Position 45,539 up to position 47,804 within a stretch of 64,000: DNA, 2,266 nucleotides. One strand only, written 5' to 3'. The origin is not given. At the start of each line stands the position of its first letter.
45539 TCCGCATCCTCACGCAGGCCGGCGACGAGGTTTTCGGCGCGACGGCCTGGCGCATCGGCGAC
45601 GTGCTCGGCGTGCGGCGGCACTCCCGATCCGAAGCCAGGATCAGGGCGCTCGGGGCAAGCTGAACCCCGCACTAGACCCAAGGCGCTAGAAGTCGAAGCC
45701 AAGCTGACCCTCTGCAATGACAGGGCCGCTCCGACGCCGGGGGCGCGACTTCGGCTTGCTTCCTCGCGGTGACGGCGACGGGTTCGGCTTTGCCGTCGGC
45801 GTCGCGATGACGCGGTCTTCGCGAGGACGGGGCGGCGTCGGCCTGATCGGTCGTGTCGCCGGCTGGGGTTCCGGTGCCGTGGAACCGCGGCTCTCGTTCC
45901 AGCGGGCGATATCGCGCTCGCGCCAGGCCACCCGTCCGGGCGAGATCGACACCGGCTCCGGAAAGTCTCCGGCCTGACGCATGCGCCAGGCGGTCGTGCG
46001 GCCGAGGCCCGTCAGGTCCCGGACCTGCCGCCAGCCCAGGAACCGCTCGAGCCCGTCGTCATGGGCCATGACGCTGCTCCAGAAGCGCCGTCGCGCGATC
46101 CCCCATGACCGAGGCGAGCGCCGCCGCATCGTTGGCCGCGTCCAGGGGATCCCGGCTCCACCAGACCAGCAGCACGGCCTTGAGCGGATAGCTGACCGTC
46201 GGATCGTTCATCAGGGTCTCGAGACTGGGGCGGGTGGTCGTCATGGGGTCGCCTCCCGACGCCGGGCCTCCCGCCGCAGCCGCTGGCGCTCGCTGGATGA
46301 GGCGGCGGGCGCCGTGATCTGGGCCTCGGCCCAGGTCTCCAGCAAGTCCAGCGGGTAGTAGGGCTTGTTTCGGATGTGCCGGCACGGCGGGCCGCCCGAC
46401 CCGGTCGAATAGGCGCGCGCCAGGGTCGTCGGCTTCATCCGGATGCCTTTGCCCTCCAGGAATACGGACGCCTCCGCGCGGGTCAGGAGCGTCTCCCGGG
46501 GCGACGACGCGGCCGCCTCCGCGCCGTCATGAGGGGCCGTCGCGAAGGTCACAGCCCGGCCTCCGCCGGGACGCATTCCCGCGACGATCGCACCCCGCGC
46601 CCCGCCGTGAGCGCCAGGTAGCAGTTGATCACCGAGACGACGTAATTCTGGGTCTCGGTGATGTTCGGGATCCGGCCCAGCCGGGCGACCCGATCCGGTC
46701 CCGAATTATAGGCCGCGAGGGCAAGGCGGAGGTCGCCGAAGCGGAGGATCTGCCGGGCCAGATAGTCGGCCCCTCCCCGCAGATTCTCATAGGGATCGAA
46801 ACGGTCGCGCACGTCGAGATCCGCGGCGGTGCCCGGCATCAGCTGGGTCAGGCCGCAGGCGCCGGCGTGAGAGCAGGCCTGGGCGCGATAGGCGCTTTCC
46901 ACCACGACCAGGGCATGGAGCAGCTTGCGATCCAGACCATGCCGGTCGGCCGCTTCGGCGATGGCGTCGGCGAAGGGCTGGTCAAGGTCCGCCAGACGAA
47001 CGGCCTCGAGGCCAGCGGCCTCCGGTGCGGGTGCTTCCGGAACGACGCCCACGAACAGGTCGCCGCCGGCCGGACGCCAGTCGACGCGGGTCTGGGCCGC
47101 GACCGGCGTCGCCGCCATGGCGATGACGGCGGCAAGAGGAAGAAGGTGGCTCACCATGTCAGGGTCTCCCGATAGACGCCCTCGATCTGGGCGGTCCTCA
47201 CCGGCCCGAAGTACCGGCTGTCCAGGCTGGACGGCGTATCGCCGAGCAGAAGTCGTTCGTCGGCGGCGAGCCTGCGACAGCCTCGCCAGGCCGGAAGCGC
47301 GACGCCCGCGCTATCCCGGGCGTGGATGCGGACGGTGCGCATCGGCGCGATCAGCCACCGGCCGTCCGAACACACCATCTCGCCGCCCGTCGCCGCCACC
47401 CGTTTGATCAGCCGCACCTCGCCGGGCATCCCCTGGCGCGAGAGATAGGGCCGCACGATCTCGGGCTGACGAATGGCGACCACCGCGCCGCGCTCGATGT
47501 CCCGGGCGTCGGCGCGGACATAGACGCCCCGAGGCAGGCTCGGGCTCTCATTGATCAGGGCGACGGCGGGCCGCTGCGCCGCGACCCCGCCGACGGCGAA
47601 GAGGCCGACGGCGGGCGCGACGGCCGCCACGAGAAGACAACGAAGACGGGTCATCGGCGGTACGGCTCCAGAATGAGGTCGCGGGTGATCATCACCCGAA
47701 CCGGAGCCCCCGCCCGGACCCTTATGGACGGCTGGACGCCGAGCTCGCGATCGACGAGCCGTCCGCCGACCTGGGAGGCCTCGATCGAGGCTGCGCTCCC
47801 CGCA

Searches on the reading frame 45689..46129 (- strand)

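Call 45: search_protein_families(library=pfam, proteins=[window:45689-46129:-], max_evalue=0.001)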
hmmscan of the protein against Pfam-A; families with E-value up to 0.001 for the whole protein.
window:45689-46129:- (147 aa): 1 family
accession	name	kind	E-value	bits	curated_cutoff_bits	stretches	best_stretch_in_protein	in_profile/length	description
PF05930.18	Phage_AlpA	-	3e-09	37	21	1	29-77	2-50/51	Prophage CP4-57 regulatory protein (AlpA)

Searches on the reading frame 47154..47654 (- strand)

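Call 45: search_protein_families(library=pfam, proteins=[window:47154-47654:-], max_evalue=0.001)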
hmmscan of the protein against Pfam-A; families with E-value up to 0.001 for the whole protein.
window:47154-47654:- (167 aa): 1 family
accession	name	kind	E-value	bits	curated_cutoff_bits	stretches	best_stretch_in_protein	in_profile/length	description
PF10502.14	Peptidase_S26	-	5e-17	62.8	22.9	1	9-162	5-164/168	Signal peptidase, peptidase S26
